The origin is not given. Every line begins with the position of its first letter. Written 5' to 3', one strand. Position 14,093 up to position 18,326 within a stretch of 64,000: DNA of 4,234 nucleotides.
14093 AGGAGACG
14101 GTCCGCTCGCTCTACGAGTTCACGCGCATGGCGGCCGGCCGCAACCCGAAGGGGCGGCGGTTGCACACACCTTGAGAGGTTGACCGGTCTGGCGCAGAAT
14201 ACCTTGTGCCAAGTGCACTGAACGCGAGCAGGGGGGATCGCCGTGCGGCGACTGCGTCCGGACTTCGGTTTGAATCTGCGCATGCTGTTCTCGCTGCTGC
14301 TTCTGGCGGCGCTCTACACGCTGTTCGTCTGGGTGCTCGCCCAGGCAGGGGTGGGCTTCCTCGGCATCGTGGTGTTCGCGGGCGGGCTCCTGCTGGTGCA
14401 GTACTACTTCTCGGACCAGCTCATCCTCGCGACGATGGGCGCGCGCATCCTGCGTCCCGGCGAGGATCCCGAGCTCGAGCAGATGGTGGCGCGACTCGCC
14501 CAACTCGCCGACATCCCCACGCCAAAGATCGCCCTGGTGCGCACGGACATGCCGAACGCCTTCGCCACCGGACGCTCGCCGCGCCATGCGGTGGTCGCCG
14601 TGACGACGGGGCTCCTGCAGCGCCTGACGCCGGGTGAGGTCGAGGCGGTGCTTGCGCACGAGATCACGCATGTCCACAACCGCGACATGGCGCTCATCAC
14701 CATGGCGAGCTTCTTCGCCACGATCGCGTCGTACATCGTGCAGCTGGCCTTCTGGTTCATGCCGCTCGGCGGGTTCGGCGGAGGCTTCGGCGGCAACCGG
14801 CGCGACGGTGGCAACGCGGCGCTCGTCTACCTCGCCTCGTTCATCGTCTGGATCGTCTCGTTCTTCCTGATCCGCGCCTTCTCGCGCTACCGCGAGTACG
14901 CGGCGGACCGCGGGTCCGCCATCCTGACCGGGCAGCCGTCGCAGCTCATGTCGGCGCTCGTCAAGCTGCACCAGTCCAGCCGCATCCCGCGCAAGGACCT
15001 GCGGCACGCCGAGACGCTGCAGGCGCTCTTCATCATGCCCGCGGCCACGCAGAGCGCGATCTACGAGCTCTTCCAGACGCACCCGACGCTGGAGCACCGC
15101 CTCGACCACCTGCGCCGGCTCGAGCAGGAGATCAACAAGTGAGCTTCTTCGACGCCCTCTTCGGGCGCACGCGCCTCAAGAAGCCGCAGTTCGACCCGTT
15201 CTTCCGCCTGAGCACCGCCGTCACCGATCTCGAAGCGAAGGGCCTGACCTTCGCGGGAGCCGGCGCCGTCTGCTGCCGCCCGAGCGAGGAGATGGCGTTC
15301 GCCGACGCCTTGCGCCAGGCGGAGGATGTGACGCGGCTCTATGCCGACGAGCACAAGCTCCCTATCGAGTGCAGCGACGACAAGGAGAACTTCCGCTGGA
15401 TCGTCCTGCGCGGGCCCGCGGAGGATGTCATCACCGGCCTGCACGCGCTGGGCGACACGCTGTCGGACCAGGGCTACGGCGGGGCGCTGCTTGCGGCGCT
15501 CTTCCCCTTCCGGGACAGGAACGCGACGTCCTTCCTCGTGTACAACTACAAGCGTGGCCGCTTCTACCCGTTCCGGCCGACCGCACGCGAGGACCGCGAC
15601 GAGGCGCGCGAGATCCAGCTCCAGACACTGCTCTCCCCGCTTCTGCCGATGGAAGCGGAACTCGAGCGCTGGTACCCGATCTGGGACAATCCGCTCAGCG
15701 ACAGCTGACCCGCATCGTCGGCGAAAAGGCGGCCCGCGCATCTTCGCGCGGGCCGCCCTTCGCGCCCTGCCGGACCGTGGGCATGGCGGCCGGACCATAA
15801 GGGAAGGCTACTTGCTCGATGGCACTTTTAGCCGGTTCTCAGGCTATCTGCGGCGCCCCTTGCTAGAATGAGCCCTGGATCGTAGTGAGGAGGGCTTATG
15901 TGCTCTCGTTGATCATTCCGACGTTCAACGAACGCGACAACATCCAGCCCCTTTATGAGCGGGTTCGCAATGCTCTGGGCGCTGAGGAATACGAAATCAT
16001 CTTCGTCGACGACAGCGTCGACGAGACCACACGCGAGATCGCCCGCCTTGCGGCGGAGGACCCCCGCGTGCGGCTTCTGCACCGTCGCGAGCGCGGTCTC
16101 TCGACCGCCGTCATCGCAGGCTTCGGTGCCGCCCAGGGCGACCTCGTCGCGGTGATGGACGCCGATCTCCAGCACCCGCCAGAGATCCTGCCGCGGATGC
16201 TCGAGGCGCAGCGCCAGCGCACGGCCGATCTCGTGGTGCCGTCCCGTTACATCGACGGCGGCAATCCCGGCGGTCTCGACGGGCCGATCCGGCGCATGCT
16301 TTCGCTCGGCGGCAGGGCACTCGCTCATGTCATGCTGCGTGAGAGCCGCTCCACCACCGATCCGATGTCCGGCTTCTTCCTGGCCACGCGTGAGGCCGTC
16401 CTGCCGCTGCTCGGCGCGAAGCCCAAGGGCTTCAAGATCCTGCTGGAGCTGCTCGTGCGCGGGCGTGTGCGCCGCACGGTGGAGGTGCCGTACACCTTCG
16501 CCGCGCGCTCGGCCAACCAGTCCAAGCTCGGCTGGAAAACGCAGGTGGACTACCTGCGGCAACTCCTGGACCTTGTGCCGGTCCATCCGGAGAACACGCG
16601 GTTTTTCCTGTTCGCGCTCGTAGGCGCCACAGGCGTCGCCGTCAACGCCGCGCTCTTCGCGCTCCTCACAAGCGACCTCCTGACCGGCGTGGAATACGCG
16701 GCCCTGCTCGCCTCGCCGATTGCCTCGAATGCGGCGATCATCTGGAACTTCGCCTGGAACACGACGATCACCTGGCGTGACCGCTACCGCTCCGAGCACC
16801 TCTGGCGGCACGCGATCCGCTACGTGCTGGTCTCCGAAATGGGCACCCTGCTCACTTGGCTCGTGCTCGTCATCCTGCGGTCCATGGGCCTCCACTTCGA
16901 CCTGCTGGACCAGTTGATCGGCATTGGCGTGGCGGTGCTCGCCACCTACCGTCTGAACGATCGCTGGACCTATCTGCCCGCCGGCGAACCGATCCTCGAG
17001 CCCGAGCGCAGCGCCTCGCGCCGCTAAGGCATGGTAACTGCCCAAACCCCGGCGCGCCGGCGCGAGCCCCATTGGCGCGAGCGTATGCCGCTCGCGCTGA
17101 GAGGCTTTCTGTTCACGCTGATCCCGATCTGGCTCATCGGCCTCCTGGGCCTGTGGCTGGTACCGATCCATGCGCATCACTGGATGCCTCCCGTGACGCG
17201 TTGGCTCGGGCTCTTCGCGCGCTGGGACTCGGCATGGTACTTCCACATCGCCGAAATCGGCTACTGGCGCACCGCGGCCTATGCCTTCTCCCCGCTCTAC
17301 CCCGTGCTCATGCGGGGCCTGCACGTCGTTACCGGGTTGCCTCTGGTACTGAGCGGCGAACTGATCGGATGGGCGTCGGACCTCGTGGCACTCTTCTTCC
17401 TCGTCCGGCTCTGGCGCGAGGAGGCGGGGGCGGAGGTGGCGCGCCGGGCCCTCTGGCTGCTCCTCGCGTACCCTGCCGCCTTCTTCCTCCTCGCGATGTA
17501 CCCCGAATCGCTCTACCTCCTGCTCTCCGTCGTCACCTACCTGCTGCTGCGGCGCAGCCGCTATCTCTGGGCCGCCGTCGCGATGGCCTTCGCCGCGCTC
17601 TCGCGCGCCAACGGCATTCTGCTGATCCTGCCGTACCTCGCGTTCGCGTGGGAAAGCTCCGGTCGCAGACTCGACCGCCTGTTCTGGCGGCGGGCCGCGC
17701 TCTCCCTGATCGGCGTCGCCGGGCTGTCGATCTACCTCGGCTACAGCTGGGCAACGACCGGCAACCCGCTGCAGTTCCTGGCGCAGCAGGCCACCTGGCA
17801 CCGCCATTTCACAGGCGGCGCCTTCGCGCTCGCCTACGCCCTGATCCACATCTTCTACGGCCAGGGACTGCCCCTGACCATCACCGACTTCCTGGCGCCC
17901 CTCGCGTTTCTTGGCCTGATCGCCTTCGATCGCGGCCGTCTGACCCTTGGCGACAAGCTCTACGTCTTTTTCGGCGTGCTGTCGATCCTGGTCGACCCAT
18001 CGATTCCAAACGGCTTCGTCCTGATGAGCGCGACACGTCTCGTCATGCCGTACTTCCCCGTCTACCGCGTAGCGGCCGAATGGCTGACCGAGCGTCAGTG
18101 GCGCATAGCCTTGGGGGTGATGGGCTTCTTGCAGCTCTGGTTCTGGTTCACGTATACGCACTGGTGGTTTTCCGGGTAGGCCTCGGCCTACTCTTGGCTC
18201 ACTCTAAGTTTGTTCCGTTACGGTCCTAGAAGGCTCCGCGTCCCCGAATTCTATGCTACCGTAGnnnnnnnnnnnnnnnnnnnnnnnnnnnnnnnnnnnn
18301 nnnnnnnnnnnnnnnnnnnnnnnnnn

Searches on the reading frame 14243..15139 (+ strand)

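Call 50: search_protein_families(library=pfam, proteins=[window:14243-15139:+], max_evalue=0.00001)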
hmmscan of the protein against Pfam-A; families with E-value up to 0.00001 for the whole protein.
window:14243-15139:+ (299 aa): 1 family
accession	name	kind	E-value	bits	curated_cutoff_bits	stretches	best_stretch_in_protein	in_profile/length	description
PF01435.24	Peptidase_M48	-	6e-35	121.2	20.3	1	74-293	3-185/186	Peptidase family M48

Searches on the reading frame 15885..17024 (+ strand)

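Call 50: search_protein_families(library=pfam, proteins=[window:15885-17024:+], max_evalue=0.00001)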
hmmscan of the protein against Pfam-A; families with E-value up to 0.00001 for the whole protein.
window:15885-17024:+ (380 aa): 3 families
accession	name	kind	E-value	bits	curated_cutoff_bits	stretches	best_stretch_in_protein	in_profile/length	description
PF00535.33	Glycos_transf_2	-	1.1e-31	110.5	23.3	1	8-136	1-130/168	Glycosyl transferase family 2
PF04138.20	GtrA_DPMS_TM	-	7e-20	71.8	26.1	1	243-362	2-116/117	GtrA/DPMS, transmembrane domain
PF13641.12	Glyco_tranf_2_3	-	4.4e-08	33.9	27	1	7-178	3-176/230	Glycosyltransferase like family 2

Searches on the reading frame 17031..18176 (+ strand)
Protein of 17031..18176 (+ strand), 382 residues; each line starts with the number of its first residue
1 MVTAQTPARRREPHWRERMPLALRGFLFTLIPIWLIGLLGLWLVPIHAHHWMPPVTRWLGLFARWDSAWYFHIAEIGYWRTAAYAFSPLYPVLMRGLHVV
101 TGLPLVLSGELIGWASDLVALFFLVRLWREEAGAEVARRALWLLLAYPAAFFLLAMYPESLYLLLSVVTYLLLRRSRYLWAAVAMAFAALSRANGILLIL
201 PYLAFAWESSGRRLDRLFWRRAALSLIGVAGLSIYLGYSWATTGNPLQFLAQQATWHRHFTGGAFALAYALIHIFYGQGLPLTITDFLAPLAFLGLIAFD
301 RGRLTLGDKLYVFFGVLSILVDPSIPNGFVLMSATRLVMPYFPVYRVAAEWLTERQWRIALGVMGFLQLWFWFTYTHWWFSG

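Call 50: search_protein_families(library=pfam, proteins=[window:17031-18176:+], max_evalue=0.00001)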
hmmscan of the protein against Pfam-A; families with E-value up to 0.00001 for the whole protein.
window:17031-18176:+ (382 aa): 1 family
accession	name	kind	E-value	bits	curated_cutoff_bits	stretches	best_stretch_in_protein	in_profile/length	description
PF04188.19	Mannosyl_trans2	-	1.6e-08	34.8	22.4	1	57-198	53-205/443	Mannosyltransferase (PIG-V)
